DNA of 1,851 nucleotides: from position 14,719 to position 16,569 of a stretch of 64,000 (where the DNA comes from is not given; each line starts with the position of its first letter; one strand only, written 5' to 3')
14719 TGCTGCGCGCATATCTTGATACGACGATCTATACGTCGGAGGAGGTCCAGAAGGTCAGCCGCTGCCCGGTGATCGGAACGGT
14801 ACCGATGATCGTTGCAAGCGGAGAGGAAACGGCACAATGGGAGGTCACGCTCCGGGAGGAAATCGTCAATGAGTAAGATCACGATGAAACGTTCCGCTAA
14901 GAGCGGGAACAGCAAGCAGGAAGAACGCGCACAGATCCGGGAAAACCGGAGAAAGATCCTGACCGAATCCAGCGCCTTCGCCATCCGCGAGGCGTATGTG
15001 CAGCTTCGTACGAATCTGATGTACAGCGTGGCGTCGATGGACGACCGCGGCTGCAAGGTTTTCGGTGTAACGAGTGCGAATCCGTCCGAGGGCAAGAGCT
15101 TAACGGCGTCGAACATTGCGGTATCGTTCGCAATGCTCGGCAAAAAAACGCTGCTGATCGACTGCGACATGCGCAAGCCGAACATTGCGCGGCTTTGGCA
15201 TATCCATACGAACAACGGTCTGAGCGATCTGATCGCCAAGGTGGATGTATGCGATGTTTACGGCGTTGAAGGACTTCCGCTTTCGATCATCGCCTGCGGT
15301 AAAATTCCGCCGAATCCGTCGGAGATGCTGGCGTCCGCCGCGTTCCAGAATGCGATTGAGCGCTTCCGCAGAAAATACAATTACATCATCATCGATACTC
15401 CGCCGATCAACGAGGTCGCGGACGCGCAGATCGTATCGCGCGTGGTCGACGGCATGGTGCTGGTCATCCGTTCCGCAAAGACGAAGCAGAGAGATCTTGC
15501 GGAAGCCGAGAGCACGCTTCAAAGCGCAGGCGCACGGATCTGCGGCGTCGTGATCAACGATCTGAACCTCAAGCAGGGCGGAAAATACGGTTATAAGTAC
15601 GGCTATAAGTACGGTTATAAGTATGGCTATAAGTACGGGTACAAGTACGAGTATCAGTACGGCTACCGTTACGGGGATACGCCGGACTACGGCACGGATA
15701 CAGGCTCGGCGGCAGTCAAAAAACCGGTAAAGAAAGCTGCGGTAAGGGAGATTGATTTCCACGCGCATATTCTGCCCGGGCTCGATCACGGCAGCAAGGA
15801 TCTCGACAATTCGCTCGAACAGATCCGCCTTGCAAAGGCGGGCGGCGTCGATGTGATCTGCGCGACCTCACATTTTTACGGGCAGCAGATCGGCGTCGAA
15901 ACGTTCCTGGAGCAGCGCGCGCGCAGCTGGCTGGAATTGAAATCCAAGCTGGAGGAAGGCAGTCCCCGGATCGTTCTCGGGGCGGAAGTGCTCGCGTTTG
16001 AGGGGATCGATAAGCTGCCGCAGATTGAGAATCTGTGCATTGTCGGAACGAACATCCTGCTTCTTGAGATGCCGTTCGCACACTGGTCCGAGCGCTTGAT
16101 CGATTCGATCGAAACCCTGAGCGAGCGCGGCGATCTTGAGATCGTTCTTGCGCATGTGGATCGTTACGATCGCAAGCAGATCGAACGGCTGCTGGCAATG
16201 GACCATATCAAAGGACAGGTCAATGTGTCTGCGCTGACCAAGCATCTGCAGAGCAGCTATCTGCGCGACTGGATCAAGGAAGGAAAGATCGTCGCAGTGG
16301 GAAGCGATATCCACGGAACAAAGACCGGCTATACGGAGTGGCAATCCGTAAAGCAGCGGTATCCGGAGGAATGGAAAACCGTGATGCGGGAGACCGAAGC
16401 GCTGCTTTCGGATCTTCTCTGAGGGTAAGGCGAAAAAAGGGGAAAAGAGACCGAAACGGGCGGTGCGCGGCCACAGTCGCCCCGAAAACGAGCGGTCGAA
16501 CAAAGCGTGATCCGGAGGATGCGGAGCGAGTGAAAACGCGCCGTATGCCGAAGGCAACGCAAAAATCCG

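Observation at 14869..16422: BY-kinase and its PHP phosphotyrosine phosphatase fused into one polypeptide, with the Tyr cluster as the interdomain linker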

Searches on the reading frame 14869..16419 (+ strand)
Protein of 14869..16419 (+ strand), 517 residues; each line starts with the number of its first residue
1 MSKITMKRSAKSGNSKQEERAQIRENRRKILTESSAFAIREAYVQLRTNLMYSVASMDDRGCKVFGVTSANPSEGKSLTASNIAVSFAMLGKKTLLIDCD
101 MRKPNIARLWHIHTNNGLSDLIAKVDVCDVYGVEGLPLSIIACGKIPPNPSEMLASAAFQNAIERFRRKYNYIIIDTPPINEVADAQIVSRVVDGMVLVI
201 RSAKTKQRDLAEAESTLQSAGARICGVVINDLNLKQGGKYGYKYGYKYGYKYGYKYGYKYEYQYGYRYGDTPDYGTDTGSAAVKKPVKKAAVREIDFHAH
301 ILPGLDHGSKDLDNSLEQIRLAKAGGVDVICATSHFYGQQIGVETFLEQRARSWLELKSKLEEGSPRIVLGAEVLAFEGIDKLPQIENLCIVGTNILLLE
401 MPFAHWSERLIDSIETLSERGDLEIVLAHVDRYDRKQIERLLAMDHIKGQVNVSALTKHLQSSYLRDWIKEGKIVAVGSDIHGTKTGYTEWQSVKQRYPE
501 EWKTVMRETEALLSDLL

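Call 3: search_protein_families(library=pfam, proteins=[window:14869-16419:+], max_evalue=0.01)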
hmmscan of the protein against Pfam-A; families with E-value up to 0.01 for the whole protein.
window:14869-16419:+ (517 aa): 6 families
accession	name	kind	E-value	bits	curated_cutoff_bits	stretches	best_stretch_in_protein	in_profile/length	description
PF19567.5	CpsB_CapC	-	2.9e-21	76.4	27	1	295-486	2-200/234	Capsular polysaccharide synthesis, CpsB/CapC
PF13614.12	AAA_31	-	5.2e-09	36.7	27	1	75-184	14-132/177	AAA domain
PF10609.15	ParA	-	1.3e-08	35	27.1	1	64-230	5-173/246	NUBPL iron-transfer P-loop NTPase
PF01656.29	CbiA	-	1.9e-06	28.3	25.4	1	73-234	9-85/125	CobQ/CobB/MinD/ParA nucleotide binding domain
PF09140.17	MipZ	-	0.00015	21.6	20.7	1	74-197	12-126/262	ATPase MipZ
PF00142.24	Fer4_NifH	-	0.0055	16.7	25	0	75-124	12-61/271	4Fe-4S iron sulfur cluster binding proteins, NifH/frxC family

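Call 4: search_protein_families(library=ncbifam, proteins=[window:14869-16419:+], max_evalue=0.01)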
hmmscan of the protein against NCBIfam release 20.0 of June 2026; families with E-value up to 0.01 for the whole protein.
window:14869-16419:+ (517 aa): 16 families
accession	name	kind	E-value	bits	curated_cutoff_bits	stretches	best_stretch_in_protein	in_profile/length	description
TIGR01007.1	eps_fam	subfamily_domain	3e-55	186.9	108.05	1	41-244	1-203/204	polysaccharide biosynthesis tyrosine autokinase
TIGR03029.1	EpsG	equivalog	2.8e-39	134.9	313.8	1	41-231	85-274/274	chain length determinant protein tyrosine kinase EpsG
NF008568.0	PRK11519.1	equivalog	1.1e-36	126.3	1068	1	21-251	489-716/720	tyrosine-protein kinase Wzc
TIGR03018.1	pepcterm_TyrKin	hypoth_equivalog_domain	2e-36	125.3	230.65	1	33-230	5-207/207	XrtA-associated tyrosine autokinase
NF007350.0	PRK09841.1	equivalog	9.2e-35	119.9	1248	1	36-254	508-722/726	tyrosine-protein kinase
TIGR01005.1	eps_transp_fam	subfamily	5.3e-32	110.9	411.7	1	56-259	540-743/754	exopolysaccharide transport protein family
NF041488.1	caps_synth_Cps4B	equivalog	2.3e-09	37.2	400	1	295-457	2-168/243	capsular polysaccharide biosynthesis protein Cps4B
TIGR01968.1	minD_bact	equivalog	1.2e-06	28.1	212.9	1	63-103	2-42/261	septum site-determining protein MinD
TIGR01969.1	minD_arch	subfamily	1.8e-06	27.3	201.75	1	67-233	5-171/251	cell division ATPase MinD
NF041136.1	MrpORP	equivalog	1.1e-05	24.9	450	1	64-116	7-59/365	iron-sulfur cluster carrier protein MrpORP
NF041546.1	ParA_partition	equivalog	1.7e-05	24.5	180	0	154-205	61-111/203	ParA family partition ATPase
TIGR03815.1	CpaE_hom_Actino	equivalog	0.00056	19.1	154.45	1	45-201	95-253/340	septum site-determining protein Ssd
TIGR01281.1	DPOR_bchL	equivalog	0.0026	17.2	345.15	1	75-103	12-40/268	ferredoxin:protochlorophyllide reductase (ATP-dependent) iron-sulfur ATP-binding protein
TIGR02016.1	BchX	equivalog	0.0037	16.6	331.2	1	74-111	11-48/296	chlorophyllide a reductase iron protein subunit X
NF053622.1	ATPseBagAMYCTU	equivalog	0.0053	16.2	400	0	73-113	17-56/325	ATPase BagA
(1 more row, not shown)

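Call 5: find_homologous_proteins(query=window:14869-16419:+, max_evalue=0.00001)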
Query window:14869-16419:+ (517 aa): 4752 proteins with E <= 0.00001 among 8000 candidates; the best 120 are listed.
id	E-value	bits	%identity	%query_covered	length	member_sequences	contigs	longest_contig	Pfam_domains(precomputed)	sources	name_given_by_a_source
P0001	0.0e+0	1019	88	100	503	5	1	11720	PF10609.16,PF19567.6,PF01656.30,PF13614.13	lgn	-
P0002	1.2e-254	864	75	96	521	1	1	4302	PF10609.16,PF19567.6,PF01656.30,PF13614.13,PF09140.18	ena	-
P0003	1.3e-253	860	74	99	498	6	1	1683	PF10609.16,PF19567.6,PF13614.13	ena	-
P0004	1.4e-148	514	72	60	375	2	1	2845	PF10609.16,PF01656.30,PF13614.13,PF09140.18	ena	-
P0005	1.7e-121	424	75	44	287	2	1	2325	PF10609.16,PF13614.13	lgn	-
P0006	1.6e-85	306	49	51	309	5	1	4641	PF10609.16,PF01656.30,PF13614.13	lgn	-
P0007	5.3e-81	291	57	43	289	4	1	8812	PF10609.16,PF01656.30,PF13614.13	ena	-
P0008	3.8e-80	288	56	46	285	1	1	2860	PF10609.16,PF01656.30,PF13614.13,PF09140.18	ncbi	-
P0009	7.6e-80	287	52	49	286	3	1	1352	PF10609.16,PF01656.30,PF13614.13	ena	-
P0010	9.8e-78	280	50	45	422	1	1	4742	PF10111.15,PF10609.16,PF13641.13,PF13614.13,PF00535.33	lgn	-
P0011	6.7e-75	271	53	41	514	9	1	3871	PF02706.21,PF10609.16,PF01656.30,PF13614.13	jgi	-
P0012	1.0e-73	267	48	50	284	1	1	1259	PF10609.16,PF13614.13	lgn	-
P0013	1.5e-72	263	53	45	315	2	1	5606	PF10609.16,PF01656.30,PF13614.13,PF09140.18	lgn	-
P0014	2.6e-72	262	48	48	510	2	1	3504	PF02706.21,PF10609.16,PF01656.30,PF13614.13,PF09140.18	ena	-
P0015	3.4e-72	262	49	44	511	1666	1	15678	PF02706.21,PF10609.16,PF01656.30,PF13614.13,PF09140.18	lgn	-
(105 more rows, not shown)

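Call 6: search_solved_structures(query=window:14869-16419:+, max_evalue=0.001, show_alignments=3)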
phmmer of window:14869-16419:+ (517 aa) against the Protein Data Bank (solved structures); distinct sequences matched with E-value up to 0.001: 19.
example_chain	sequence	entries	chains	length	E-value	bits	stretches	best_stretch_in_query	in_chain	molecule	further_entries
4jlv_A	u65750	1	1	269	8.5e-41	143.3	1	32-245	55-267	C-terminal fragment of Membrane protein CapA1, Putative uncharacterized protein capB1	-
4jmp_A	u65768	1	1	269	5.9e-38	134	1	29-245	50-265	C-terminal fragment of CapA, Protein tyrosine kinase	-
3bfv_A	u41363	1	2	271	6.1e-38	133.9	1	29-245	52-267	Membrane protein CapA1, Protein tyrosine kinase,Protein tyrosine kinase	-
2ved_A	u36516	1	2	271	4.1e-37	131.2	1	29-245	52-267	MEMBRANE PROTEIN CAPA1, PROTEIN TYROSINE KINASE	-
6u1q_A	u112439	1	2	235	8.6e-31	110.3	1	61-250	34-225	VpsO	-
7nhr_A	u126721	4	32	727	2.2e-29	105.7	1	21-255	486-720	Putative transmembrane protein Wzc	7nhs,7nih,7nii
3cio_A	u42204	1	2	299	1e-28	103.5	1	26-254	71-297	Tyrosine-protein kinase etk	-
9exo_H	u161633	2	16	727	2.4e-28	102.3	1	21-252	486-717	Putative transmembrane protein Wzc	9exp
6z0p_A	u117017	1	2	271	3.5e-28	101.7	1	41-245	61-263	BceF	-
9exq_D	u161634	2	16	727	9.9e-28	100.2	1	21-250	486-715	Putative transmembrane protein Wzc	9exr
3la6_A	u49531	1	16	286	1.3e-27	99.9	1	40-251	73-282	Tyrosine-protein kinase wzc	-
9i2q_D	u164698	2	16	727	2e-27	99.2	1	21-248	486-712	Putative transmembrane protein Wzc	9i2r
9r62_I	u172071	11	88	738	3.1e-27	98.6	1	40-259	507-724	Tyrosine-protein kinase wzc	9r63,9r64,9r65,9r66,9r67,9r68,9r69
7ni2_A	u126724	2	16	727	3.7e-27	98.4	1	21-248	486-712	Tyrosine-protein kinase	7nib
9xgv_A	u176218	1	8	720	1.1e-26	96.8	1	40-251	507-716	Tyrosine-protein kinase wzc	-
3qy6_A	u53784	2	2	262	1.5e-08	36.9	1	295-487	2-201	Tyrosine-protein phosphatase YwqE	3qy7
2wjd_A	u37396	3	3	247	0.00052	22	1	292-437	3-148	TYROSINE-PROTEIN PHOSPHATASE CPSB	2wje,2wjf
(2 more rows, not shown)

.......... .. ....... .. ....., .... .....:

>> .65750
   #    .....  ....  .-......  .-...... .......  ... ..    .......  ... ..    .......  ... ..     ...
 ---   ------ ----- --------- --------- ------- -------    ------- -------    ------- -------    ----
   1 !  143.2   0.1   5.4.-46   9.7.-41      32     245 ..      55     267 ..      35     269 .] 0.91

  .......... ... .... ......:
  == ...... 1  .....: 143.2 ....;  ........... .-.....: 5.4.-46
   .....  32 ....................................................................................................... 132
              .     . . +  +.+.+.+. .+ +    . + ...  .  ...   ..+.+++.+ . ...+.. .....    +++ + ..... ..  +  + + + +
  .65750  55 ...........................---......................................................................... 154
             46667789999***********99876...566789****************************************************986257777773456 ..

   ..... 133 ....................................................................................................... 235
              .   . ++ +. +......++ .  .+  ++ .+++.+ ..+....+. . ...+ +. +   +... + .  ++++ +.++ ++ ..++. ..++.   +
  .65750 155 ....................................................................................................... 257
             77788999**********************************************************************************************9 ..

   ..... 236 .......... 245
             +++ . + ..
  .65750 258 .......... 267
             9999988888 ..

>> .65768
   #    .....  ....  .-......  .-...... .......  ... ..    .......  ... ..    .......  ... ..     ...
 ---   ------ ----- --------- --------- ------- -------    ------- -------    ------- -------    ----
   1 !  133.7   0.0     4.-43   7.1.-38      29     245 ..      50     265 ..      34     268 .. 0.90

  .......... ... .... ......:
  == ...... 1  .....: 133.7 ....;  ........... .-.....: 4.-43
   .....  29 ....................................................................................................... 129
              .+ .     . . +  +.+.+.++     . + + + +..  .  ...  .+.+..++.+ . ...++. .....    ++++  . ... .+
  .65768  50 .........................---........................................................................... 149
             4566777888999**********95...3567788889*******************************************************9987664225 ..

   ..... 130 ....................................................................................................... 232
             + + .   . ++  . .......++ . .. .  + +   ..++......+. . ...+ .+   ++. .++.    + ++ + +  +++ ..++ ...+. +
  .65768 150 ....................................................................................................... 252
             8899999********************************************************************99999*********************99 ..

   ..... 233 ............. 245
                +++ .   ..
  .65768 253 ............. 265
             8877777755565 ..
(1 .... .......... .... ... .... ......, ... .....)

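Call 9: find_encoding_contigs(protein=window:14869-16419:+, flank=6000, max_places=4)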
Protein window:14869-16419:+ (517 aa): 9 contigs read that carry it; 3 places shown.
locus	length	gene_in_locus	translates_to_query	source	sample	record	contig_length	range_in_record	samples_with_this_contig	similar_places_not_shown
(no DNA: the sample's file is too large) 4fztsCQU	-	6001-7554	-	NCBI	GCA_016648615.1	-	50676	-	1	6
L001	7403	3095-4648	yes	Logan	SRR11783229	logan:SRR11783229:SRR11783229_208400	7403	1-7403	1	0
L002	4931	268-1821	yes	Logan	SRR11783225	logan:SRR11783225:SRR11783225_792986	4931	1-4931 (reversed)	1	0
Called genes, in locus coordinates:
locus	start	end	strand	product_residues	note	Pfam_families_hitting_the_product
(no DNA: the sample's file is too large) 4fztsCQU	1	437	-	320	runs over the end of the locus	PF02779:Transket_pyr, PF02780:Transketolase_C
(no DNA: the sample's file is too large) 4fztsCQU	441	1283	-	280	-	PF00456:Transketolase_N, PF00676:E1_dh, PF13292:DXP_synthase_N (weak)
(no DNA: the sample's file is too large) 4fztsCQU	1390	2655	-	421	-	PF00128:Alpha-amylase, PF14701:hDGE_amylase, PF18612:Bac_A_amyl_C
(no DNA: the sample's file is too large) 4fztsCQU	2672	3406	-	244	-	PF01643:Acyl-ACP_TE, PF20791:Acyl-ACP_TE_C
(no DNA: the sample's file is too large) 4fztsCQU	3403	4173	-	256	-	PF00756:Esterase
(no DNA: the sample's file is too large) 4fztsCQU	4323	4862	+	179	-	PF02357:NusG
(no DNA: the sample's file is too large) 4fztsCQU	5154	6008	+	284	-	PF02706:Wzz, PF13807:GNVR (weak)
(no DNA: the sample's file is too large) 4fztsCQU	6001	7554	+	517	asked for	-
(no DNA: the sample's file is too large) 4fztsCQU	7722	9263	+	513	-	PF03816:LytR_cpsA_psr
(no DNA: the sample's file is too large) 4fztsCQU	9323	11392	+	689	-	PF13727:CoA_binding_3, PF00106:adh_short (weak), PF01073:3Beta_HSD, PF01370:Epimerase, PF02719:Polysacc_synt_2, PF04321:RmlD_sub_bind, PF16363:GDP_Man_Dehyd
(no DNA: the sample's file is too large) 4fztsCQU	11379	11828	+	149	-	PF04892:VanZ-LLP1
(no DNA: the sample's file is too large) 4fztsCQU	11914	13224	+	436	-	PF01041:DegT_DnrJ_EryC1, PF01212:Beta_elim_lyase (weak)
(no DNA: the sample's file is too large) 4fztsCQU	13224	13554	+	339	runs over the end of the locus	PF13641:Glyco_tranf_2_3, PF00535:Glycos_transf_2, PF10111:Glyco_tranf_2_2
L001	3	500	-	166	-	?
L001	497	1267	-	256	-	PF00756:Esterase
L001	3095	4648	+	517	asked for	-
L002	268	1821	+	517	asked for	-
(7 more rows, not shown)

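Call 10: find_encoding_contigs(protein=P0001, flank=6000, max_places=3)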
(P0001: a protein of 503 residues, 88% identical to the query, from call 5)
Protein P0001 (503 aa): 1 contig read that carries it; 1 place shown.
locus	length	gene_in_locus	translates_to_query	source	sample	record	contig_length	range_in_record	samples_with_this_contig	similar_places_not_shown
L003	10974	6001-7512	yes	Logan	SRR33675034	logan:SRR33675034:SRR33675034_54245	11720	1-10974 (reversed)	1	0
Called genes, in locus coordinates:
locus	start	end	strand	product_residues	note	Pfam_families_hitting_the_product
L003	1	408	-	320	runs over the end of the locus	PF02779:Transket_pyr, PF02780:Transketolase_C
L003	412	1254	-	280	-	PF00456:Transketolase_N, PF00676:E1_dh, PF13292:DXP_synthase_N (weak)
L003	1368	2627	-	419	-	PF00128:Alpha-amylase, PF14701:hDGE_amylase, PF18612:Bac_A_amyl_C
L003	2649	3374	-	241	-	PF01643:Acyl-ACP_TE, PF13279:4HBT_2 (faint), PF20791:Acyl-ACP_TE_C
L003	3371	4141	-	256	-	PF00756:Esterase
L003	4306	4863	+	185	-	PF02357:NusG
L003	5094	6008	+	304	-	PF02706:Wzz, PF13807:GNVR (weak)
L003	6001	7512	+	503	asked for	PF10609:ParA, PF13614:AAA_31 (weak), PF01656:CbiA (weak), PF19567:CpsB_CapC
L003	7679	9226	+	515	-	PF03816:LytR_cpsA_psr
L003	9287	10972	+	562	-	?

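Call 11: find_encoding_contigs(protein=P0002, flank=6000, max_places=3)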
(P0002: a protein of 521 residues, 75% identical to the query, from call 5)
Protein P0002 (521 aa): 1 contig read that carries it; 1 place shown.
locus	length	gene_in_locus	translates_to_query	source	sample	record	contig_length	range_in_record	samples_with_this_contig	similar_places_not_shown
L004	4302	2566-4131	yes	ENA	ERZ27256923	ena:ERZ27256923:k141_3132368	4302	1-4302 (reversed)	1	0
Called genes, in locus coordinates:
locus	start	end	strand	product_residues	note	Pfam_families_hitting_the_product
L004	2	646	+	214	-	?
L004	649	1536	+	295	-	PF00795:CN_hydrolase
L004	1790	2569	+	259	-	PF02706:Wzz, PF13807:GNVR (weak)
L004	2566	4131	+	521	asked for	PF01656:CbiA (weak), PF09140:MipZ (faint), PF10609:ParA, PF13614:AAA_31, PF19567:CpsB_CapC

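Call 19: find_encoding_contigs(protein=P0005, flank=3000, max_places=2)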
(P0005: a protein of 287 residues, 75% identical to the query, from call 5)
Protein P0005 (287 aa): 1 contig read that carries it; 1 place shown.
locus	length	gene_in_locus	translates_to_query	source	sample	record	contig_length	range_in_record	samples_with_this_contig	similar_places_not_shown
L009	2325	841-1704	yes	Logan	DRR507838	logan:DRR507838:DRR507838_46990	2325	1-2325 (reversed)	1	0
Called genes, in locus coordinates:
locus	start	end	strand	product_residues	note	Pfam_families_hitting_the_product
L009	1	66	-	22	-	?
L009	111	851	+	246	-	PF02706:Wzz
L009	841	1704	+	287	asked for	PF10609:ParA (weak), PF13614:AAA_31 (faint)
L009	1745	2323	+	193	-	?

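Call 24: find_related_loci(query=window:14869-16419:+, collection=genome_contigs, flank=4000)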
Query window:14869-16419:+ (517 aa) in genome_contigs; peptide patterns used: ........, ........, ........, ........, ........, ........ (x = any residue, [..] = any of these).
364 stretches matched a pattern; 280 encode a relative of the query (tblastn E <= 1e-3); the best 80 are kept; 77 distinct loci.
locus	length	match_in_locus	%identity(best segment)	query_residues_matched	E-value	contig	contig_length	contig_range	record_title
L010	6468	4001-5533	92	1-517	0e+0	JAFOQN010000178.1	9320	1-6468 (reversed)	MAG: Clostridia bacterium isolate RGIG707 Dairy_cattle_Omasum-2__c840089, whole genome shotgun sequence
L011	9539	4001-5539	85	3-517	0e+0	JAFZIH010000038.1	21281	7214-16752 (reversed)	MAG: Clostridia bacterium isolate RGIG7792 Water_buffalos_Reticulum-1__c176653, whole genome shotgun sequence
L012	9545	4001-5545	85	1-517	0e+0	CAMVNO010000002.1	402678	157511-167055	MAG TPA_asm: uncultured Clostridia bacterium isolate SRR8387718_bin.19_metaWRAP_v1.3_MAG genome assembly, contig: ERZ142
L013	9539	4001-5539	86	3-517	0e+0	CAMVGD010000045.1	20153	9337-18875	MAG TPA_asm: uncultured Clostridia bacterium isolate SRR8387719_bin.3_metaWRAP_v1.3_MAG genome assembly, contig: ERZ1420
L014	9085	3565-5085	80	3-517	0e+0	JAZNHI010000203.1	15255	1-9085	MAG: Clostridia bacterium isolate T1900044694_TS20190160.MAGScoT_cleanbin_000005 SGB_1767_k141_1261098, whole genome sho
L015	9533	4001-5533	77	3-517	0e+0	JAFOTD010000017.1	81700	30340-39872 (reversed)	MAG: Clostridia bacterium isolate RGIG775 Dairy_cattle_Omasum-6__c166, whole genome shotgun sequence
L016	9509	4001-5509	76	12-517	0e+0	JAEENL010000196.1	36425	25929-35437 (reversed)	MAG: Lachnospiraceae bacterium isolate Tb.RUG.262 NODE_5864835_length_36425_cov_1.832443, whole genome shotgun sequence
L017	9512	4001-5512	78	4-517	0e+0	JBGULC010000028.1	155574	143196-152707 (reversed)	MAG: Christensenellales bacterium isolate ruminal_MAG_266 ruminal_MAG_266_contig_0028, whole genome shotgun sequence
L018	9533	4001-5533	77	2-516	0e+0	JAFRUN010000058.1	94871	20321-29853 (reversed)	MAG: Clostridia bacterium isolate RGIG2810 Goat_Omasum-6__c585814, whole genome shotgun sequence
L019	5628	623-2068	65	17-517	0e+0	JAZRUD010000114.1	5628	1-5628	MAG: Clostridia bacterium isolate T1900045337_YK20190026.MAGScoT_cleanbin_000026 SGB_6624_k141_1283088, whole genome sho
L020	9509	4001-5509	62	7-517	0e+0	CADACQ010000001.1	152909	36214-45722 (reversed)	MAG: uncultured Clostridiales bacterium isolate RUG13181 genome assembly, contig: RUG13181_asm_1, whole genome shotgun s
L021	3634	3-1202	78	109-517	0e+0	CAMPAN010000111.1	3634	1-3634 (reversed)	MAG: uncultured Clostridia bacterium isolate SRR873608_bin.130_metaWRAP_v1.3_MAG genome assembly, contig: NODE_97463_len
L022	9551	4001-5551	75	1-517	0e+0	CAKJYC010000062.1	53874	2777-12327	Clostridiales bacterium isolate MAG-R050 genome assembly, contig: k141_36336, whole genome shotgun sequence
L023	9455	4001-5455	79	14-510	0e+0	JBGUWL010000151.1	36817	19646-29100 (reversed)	MAG: Acutalibacteraceae bacterium isolate ruminal_MAG_78 ruminal_MAG_78_contig_0151, whole genome shotgun sequence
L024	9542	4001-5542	85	3-517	0e+0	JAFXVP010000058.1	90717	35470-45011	MAG: Clostridia bacterium isolate RGIG6786 Sheep_Rumen-3__c1407474, whole genome shotgun sequence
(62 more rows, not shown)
